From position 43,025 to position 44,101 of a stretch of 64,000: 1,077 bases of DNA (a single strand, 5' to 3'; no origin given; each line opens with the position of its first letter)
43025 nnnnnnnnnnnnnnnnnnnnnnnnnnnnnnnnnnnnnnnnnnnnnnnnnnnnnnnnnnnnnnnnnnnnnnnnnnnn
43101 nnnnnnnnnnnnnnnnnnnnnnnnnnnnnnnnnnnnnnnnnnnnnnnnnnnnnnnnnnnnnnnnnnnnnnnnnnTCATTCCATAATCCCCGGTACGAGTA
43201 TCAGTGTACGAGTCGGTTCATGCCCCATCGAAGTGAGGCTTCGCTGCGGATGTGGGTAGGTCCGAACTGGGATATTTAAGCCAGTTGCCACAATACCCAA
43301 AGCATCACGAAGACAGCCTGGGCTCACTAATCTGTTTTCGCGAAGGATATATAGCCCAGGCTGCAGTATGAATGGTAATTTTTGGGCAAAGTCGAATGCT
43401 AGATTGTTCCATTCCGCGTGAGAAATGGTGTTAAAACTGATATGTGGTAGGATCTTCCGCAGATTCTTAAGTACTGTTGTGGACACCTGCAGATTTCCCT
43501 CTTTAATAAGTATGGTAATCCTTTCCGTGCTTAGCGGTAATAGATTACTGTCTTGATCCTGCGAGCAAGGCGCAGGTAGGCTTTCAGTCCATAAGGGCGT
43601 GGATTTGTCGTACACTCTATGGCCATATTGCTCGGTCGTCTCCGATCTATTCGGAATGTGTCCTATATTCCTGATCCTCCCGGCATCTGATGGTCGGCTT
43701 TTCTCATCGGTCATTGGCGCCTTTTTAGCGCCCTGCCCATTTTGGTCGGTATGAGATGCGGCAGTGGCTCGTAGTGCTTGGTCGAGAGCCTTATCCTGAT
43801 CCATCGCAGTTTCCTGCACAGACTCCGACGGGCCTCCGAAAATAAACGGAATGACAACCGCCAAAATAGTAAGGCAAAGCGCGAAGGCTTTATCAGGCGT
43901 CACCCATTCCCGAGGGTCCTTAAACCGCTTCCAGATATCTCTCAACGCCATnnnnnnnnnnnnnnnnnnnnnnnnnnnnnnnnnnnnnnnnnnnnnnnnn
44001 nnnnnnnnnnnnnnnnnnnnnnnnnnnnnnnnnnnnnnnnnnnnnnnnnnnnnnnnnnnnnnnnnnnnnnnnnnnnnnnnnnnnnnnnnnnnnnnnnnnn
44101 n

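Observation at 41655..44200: Low-GC two-gene envelope cassette of unknown function between the polysaccharide locus and the sugar-nucleotide genes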

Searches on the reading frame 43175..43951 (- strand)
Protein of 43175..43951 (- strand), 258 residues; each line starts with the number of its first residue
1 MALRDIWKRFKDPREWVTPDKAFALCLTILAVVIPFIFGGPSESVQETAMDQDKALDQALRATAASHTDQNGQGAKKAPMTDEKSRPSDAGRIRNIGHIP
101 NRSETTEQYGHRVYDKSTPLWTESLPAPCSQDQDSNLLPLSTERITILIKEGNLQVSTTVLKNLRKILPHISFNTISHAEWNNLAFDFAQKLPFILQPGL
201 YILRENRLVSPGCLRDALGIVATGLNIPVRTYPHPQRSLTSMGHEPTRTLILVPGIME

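Call 3: search_protein_families(library=pfam, proteins=[window:43175-43951:-], max_evalue=1)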
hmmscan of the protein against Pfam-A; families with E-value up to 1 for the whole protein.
window:43175-43951:- (258 aa): 0 families

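Call 4: search_protein_families(library=ncbifam, proteins=[window:43175-43951:-], max_evalue=1)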
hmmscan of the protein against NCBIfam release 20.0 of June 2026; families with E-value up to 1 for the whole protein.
window:43175-43951:- (258 aa): 0 families

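Call 5: search_protein_families(library=padloc, proteins=[window:43175-43951:-], max_evalue=1)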
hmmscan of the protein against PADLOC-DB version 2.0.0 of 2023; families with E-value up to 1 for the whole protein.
window:43175-43951:- (258 aa): 0 families

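Call 6: search_protein_families(library=phrogs, proteins=[window:43175-43951:-], max_evalue=1)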
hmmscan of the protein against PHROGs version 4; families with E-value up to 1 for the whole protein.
window:43175-43951:- (258 aa): 1 family
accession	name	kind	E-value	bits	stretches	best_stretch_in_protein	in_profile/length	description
phrog_28738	-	unknown function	0.26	12.7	1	46-68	3-25/87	-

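Call 8: find_homologous_proteins(query=window:43175-43951:-, max_evalue=0.01)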
Query window:43175-43951:- (258 aa): 1 proteins with E <= 0.01 among 385 candidates.
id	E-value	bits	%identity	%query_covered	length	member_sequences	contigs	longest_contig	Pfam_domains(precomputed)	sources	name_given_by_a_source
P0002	4.0e-171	585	100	100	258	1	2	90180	-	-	-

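Call 12: find_encoding_contigs(protein=P0002, flank=10000, max_places=6)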
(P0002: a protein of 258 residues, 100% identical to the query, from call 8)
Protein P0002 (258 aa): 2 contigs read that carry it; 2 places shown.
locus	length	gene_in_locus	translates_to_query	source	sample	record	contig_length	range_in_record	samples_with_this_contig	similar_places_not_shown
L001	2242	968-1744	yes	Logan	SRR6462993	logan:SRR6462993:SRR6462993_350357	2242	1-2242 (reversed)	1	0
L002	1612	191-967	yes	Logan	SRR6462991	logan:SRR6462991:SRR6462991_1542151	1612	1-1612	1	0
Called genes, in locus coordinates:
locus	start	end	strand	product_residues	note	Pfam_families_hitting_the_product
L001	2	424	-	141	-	?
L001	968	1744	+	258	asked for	-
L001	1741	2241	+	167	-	?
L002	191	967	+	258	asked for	-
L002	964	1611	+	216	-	?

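Call 31: search_solved_structures(query=window:43175-43951:-, max_evalue=10)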
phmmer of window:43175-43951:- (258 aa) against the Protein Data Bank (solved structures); distinct sequences matched with E-value up to 10: 8.
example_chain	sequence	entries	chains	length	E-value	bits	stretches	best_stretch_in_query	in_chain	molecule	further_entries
8gmf_A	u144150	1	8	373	0.38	13.4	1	48-119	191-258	citrate synthase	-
6wgy_A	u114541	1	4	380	0.4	13.4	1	48-119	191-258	Putative citrate synthase 2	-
8giw_A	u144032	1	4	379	0.4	13.4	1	48-119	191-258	citrate synthase (unknown stereospecificity)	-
8gi7_A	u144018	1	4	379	0.4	13.4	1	48-119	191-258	citrate synthase (unknown stereospecificity)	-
8s9d_A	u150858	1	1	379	0.4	13.3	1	48-119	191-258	citrate synthase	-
8gll_A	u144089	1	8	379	0.4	13.3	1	48-119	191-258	citrate synthase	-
8glb_A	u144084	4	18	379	0.4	13.3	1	48-119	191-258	citrate synthase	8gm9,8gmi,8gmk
8s97_A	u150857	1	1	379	0.4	13.3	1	48-119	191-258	citrate synthase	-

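Call 35: find_related_loci(query=window:43175-43951:-, collection=metagenome_contigs, flank=10000)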
Query window:43175-43951:- (258 aa) in metagenome_contigs; peptide patterns used: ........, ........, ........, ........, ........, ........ (x = any residue, [..] = any of these).
70 stretches matched a pattern, but none encodes a relative of the query by tblastn (E <= 1e-3).

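Call 37: find_related_loci(query=window:43175-43951:-, collection=viral_contigs, flank=10000)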
Query window:43175-43951:- (258 aa) in viral_contigs; peptide patterns used: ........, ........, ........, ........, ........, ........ (x = any residue, [..] = any of these).
21 stretches matched a pattern, but none encodes a relative of the query by tblastn (E <= 1e-3).

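Call 55: predict_structure(protein=window:43175-43951:-)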
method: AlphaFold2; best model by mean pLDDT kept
length: 258 residues; sequences in the alignment: 1
mean_pLDDT: 43.2   pTM: 0.20
mean pLDDT of the five models: 43.2, 35.1, 34.1, 32.2, 30.7
residues with pLDDT >= 90: 0; 70-90: 27; 50-70: 32; < 50: 199
segments of 3 or more residues with pLDDT < 50: 42-47, 65-67, 69-164, 166-258
pLDDT, mean of each block of 10 residues (from residue 1): 68 70 78 69 49 60 52 40 38 36 32 32 30 28 32 39 46 45 43 33 31 35 34 34 35 29
secondary structure, 60 per line:
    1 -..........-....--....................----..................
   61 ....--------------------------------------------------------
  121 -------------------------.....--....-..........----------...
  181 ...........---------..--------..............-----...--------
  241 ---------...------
elements in order: H2-11 H13-16 H19-38 H43-64 E146-150 E153-156 H158-167 H178-191 H211-224 E230-232 E250-252

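Call 70: fold_search(model_id=the predicted structure, library=pdb)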
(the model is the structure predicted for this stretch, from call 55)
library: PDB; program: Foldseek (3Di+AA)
matches with E <= 10: 125; with E <= 0.001: 0
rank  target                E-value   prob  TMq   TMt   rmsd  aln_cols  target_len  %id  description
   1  1xty_A                9.6e-01  0.08  0.15  0.26  14.3       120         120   14  Crystal structure of Sulfolobus solfataricus peptidyl-tRNA hydrolase (released 2005-03-22)
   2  9uzc_A                1.3e+00  0.08  0.13  0.14  12.7        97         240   10  Crystal structure of Kasokero virus cap- snatching endonuclease in complex with manganese ions (released 2025-12-31)
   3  6sk1                  1.4e+00  0.25  0.16  0.23   4.4        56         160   16  Diaminobutyrate acetyltransferase EctA from Paenibacillus lautus in complex with coenzyme A (released 2020-01-29)
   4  3lah_A                1.5e+00  0.05  0.12  0.16  14.4       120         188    9  Structural insights into the molecular mechanism of H-NOX activation (released 2010-03-16)
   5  6i72_A                1.6e+00  0.08  0.15  0.12  16.0       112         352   12  Structure of Fragaria ananassa O-methyltransferase in complex with S-adenosylhomocysteine and caffeic acid (released 2019-11-27)
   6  9uze_A                1.6e+00  0.07  0.12  0.13  12.8        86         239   10  Crystal structure of Kasokero virus cap- snatching endonuclease (E682A mutant) (released 2025-12-31)
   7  3tf8_A                1.6e+00  0.06  0.13  0.16  10.8        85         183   10  Crystal structure of an H-NOX protein from Nostoc sp. PCC 7120 (released 2011-11-09)
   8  4it2_A                1.7e+00  0.08  0.14  0.18  14.2       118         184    7  Mn(III)-PPIX bound Tt H-NOX (released 2013-02-27)
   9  9uzf_A                1.7e+00  0.07  0.12  0.13  12.8        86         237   10  Crystal structure of Kasokero virus cap- snatching endonuclease (D719A mutant) (released 2025-12-31)
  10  9uzh_A                1.7e+00  0.06  0.13  0.14  12.6        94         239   11  Crystal structure of Kasokero virus cap- snatching endonuclease in complex with L-742,001 (released 2025-12-31)
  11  2o09_A                1.8e+00  0.08  0.15  0.20  13.1       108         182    9  Crystal structure of the H-NOX domain from Nostoc sp. PCC 7120 (released 2007-01-30)
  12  4fdk_A                1.8e+00  0.04  0.13  0.16  14.6       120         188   10  F78L Tt H-NOX (released 2013-08-28)
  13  6yxx_E4               2.0e+00  0.09  0.17  0.11   8.5       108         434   11  State A of the Trypanosoma brucei mitoribosomal large subunit assembly intermediate (released 2020-10-14)
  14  1u55_B                2.0e+00  0.04  0.13  0.16  14.2       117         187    8  Crystal structure of an oxygen binding H-NOX domain related to soluble guanylate cyclases (oxygen complex) (released 2004-08-31)
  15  6sjy_A                2.1e+00  0.13  0.19  0.27   7.3        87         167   11  Diaminobutyrate acetyltransferase EctA from Paenibacillus lautus in complex with its product ADABA (released 2020-01-29)
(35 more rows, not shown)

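Call 77: search_dna_similar(query=window:43175-43951:-, collection=plasmids, mode=protein, max_evalue=1)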
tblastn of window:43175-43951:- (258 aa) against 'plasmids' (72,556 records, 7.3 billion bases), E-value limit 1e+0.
No match.

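Call 78: search_dna_similar(query=window:43175-43951:-, collection=phages, mode=protein, max_evalue=1)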
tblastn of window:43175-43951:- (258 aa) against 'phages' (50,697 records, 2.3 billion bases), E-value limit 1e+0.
No match.

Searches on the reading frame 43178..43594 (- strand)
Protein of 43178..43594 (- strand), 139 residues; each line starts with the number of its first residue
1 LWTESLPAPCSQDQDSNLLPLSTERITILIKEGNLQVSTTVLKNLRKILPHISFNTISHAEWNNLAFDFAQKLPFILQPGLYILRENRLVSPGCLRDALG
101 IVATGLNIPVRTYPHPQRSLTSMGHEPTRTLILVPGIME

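Call 65: search_protein_families(library=pfam, proteins=[window:43178-43594:-], max_evalue=10)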
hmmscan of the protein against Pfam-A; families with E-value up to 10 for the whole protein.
seq(139 aa): 0 families

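Call 66: search_solved_structures(query=window:43178-43594:-, max_evalue=10)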
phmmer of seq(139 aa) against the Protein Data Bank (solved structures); distinct sequences matched with E-value up to 10: 1.
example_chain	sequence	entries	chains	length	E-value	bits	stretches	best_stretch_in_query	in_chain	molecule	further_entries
6mqh_A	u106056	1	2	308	0.73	13.2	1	87-138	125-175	4-hydroxy-tetrahydrodipicolinate synthase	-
